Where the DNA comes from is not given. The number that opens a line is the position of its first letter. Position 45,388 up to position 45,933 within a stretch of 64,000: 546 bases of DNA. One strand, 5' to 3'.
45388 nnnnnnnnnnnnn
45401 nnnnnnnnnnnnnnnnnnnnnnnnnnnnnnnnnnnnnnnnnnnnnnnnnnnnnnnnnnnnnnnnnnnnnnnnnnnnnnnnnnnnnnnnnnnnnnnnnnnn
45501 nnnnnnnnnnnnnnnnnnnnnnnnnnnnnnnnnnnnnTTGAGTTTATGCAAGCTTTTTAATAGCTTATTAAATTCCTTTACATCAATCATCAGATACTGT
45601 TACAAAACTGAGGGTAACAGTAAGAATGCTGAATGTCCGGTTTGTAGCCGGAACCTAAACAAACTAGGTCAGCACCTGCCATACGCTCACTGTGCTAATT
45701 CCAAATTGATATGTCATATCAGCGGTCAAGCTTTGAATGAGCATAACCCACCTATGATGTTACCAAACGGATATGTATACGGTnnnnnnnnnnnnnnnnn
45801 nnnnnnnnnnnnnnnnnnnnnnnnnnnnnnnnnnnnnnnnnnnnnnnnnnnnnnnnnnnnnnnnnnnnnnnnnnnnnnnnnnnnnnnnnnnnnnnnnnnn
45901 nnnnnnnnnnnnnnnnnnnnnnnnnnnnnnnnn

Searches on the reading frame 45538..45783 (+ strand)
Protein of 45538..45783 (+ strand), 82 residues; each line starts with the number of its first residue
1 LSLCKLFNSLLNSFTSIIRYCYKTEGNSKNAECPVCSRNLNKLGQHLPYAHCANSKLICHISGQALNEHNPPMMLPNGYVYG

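Call 23: find_homologous_proteins(query=window:45538-45783:+, max_evalue=1e-10)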
Query seq(82 aa) (82 aa): 46 proteins with E <= 1e-10 among 56 candidates.
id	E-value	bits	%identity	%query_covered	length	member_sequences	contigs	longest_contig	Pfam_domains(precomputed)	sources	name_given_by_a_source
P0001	9.2e-37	143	83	85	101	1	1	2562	-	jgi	-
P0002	6.1e-28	115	68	87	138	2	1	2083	-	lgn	-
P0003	8.9e-27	111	62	94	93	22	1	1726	-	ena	-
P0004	4.3e-26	109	83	71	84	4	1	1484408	-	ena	-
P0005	4.4e-26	109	67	84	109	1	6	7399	-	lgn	-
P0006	6.8e-26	108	68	80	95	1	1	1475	-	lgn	-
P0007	1.0e-25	108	70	80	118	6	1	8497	-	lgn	-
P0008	1.0e-25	108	73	76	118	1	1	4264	-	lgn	-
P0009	1.1e-25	107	72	78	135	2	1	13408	-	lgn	-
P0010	1.8e-25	107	70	80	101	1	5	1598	-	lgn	-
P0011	1.9e-25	107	70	80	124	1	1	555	-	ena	-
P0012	2.4e-25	106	73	76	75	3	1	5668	-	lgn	-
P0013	2.5e-25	106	62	94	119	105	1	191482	-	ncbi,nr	ncbi:MAEA protein, partial [Lanius ludovicianus]|nr:MAEA protein [Lanius ludovicianus]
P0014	2.8e-25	106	70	80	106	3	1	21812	-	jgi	jgi:hypothetical protein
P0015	2.8e-25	106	72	78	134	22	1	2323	-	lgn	-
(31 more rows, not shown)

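Call 24: find_encoding_contigs(protein=P0004, flank=10000, max_places=4)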
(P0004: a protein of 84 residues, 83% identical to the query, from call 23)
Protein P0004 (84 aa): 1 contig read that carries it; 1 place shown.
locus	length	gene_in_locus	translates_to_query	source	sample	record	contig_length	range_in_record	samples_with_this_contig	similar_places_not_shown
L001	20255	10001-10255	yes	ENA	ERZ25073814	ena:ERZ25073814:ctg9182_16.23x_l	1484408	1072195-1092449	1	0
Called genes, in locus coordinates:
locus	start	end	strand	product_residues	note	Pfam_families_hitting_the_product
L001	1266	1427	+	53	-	-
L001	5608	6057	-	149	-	-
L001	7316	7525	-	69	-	-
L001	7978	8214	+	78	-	-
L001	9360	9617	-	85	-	-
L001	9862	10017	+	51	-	-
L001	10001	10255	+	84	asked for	-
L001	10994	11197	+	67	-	-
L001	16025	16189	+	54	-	-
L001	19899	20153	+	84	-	-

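Call 25: find_encoding_contigs(protein=P0001, flank=10000, max_places=4)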
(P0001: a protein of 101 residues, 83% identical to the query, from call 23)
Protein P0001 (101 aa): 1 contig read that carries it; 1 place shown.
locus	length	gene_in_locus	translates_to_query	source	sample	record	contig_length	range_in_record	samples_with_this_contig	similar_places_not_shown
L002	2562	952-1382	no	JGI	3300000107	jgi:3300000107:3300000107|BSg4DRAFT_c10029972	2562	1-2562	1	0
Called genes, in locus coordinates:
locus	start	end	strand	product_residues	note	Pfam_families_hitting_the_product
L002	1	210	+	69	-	?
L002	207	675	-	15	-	-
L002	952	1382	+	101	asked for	-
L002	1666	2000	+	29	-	-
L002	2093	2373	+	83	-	-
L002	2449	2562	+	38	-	?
